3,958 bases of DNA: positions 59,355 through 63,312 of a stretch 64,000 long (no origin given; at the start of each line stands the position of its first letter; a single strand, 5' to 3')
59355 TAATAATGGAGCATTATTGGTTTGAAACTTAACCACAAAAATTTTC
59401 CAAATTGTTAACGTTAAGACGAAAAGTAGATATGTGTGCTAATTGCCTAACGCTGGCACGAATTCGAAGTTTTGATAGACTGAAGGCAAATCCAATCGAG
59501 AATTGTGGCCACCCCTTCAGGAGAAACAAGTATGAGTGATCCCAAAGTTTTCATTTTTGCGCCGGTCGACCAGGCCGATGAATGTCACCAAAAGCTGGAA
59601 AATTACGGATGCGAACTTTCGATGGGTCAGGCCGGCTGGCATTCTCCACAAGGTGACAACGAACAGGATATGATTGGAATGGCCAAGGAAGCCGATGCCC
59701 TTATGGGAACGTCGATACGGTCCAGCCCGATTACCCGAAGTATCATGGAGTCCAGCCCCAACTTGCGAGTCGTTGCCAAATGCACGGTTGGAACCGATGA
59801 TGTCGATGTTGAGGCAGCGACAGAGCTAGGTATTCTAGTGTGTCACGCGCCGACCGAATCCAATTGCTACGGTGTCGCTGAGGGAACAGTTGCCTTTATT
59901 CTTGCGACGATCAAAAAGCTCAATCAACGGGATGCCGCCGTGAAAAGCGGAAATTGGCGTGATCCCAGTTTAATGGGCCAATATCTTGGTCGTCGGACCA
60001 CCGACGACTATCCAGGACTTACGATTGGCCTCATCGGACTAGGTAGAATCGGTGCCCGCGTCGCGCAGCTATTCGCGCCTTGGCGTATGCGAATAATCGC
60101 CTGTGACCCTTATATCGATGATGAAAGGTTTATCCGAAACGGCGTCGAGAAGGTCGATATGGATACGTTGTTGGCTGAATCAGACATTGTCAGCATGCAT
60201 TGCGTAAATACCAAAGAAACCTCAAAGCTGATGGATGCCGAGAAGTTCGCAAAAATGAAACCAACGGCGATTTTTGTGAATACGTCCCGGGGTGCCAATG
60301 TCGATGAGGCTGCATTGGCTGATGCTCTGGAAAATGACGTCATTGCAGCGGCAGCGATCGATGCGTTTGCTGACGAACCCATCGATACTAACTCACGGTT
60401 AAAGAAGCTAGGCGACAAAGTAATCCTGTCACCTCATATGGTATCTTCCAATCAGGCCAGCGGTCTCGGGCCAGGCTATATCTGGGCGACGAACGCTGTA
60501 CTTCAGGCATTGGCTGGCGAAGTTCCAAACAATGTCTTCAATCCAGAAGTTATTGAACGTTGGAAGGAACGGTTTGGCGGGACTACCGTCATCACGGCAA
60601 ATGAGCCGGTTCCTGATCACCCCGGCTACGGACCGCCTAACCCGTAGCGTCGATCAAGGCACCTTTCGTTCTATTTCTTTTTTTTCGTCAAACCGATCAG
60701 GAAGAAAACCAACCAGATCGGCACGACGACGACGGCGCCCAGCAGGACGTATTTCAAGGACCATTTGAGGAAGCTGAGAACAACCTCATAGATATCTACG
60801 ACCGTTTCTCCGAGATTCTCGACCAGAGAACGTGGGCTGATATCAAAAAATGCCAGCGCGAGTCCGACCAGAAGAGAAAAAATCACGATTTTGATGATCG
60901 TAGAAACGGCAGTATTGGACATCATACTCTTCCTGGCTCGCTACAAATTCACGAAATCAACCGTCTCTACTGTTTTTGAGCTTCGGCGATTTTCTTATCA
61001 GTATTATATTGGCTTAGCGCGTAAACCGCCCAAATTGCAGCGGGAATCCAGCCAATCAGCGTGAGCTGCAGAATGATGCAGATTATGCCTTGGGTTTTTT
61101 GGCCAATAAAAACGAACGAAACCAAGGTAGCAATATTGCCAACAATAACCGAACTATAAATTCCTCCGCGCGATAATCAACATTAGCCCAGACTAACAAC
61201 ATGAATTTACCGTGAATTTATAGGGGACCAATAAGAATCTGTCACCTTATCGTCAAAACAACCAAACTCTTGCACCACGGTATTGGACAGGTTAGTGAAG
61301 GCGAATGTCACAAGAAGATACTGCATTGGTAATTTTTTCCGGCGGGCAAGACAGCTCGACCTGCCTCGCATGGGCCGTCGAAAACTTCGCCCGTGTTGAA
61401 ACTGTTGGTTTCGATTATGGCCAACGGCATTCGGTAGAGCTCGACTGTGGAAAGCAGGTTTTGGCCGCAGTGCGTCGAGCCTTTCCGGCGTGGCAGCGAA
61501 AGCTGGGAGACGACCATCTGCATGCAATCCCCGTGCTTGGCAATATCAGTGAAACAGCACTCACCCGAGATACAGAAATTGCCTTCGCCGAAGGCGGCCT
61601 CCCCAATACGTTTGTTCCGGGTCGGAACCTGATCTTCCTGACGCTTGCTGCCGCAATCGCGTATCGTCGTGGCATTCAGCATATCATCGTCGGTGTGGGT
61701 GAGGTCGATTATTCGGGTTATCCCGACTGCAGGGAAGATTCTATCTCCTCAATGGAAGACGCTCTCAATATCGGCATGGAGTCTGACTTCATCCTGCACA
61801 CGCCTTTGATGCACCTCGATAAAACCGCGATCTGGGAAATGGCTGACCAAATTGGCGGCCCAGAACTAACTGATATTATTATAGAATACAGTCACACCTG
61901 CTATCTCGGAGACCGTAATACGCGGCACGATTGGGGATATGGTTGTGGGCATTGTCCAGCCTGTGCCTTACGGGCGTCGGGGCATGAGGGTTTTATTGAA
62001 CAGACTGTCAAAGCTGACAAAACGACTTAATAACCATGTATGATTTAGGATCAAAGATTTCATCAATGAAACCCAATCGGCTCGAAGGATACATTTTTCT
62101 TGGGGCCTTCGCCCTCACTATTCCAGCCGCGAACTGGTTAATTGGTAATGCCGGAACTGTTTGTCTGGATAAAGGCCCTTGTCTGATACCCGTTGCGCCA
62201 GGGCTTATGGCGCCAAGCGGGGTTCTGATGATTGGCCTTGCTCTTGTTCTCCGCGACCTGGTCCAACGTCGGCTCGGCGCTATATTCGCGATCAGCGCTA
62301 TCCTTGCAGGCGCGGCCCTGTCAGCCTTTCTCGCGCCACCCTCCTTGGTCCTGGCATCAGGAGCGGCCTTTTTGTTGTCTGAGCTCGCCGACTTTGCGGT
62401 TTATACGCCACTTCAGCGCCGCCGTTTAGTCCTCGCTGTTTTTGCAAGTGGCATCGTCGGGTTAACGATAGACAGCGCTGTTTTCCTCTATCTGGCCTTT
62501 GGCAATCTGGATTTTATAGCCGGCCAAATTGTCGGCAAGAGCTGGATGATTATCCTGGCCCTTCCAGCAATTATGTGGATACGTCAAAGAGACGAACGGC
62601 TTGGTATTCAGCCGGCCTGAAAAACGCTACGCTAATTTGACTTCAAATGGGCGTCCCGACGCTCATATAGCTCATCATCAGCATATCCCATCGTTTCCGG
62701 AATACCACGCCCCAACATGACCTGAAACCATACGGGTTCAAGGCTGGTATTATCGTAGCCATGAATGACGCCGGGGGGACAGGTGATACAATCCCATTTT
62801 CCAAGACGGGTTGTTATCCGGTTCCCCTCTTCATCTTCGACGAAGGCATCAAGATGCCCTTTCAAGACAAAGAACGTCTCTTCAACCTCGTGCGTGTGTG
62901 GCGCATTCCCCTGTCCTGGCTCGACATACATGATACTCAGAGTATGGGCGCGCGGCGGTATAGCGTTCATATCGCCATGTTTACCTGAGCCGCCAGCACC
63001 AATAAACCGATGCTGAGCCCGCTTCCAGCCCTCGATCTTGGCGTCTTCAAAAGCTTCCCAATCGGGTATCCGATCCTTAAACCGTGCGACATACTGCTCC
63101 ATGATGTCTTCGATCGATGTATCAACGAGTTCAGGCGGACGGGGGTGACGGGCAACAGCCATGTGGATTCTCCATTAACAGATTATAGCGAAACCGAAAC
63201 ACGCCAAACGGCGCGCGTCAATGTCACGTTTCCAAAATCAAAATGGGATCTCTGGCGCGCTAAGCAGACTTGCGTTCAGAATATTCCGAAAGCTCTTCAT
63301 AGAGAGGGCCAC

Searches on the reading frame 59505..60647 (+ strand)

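Call 33: search_protein_families(library=pfam, proteins=[window:59505-60647:+], max_evalue=0.00001)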
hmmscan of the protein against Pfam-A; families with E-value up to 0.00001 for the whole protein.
window:59505-60647:+ (380 aa): 2 families
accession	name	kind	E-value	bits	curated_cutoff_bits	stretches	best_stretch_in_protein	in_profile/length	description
PF02826.25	2-Hacid_dh_C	-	6.5e-52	175.9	25.1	1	129-312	1-177/178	D-isomer specific 2-hydroxyacid dehydrogenase, NAD binding domain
PF00389.36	2-Hacid_dh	-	3.9e-18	65.9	24.6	1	37-344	21-120/134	D-isomer specific 2-hydroxyacid dehydrogenase, catalytic domain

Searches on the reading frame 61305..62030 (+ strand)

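Call 36: search_protein_families(library=pfam, proteins=[window:61305-62030:+], max_evalue=1)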
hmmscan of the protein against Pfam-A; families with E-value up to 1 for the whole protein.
window:61305-62030:+ (241 aa): 4 families
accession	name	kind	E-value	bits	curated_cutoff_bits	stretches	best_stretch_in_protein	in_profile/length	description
PF06508.19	QueC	-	5.2e-65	219.3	22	1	7-228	2-207/210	Queuosine biosynthesis protein QueC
PF02568.20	ThiI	-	0.035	14.2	20.5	1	156-189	132-165/197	Thiamine biosynthesis protein (ThiI)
PF24167.1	DUF7411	-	0.039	14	28.7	1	7-45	3-40/194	Family of unknown function (DUF7411)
PF00764.25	Arginosuc_synth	-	0.04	14.4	27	0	9-41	4-37/162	Arginosuccinate synthase N-terminal HUP domain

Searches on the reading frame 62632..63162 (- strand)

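Call 36: search_protein_families(library=pfam, proteins=[window:62632-63162:-], max_evalue=1)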
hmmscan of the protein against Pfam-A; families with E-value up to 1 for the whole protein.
window:62632-63162:- (176 aa): 5 families
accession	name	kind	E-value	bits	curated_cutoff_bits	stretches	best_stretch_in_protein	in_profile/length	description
PF07883.17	Cupin_2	-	5.6e-13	48.8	27.2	1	77-144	2-64/70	Cupin domain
PF05899.18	Cupin_3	-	0.00016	21.7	23.5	1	76-132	8-60/74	EutQ-like cupin domain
PF12973.13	Cupin_7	-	0.0025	18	27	1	72-106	32-66/105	ChrR Cupin-like domain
PF02678.22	Pirin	-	0.034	14.6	26.1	1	80-138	39-94/108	Pirin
PF03079.20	ARD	-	0.076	13.7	27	1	88-140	87-139/157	ARD/ARD' family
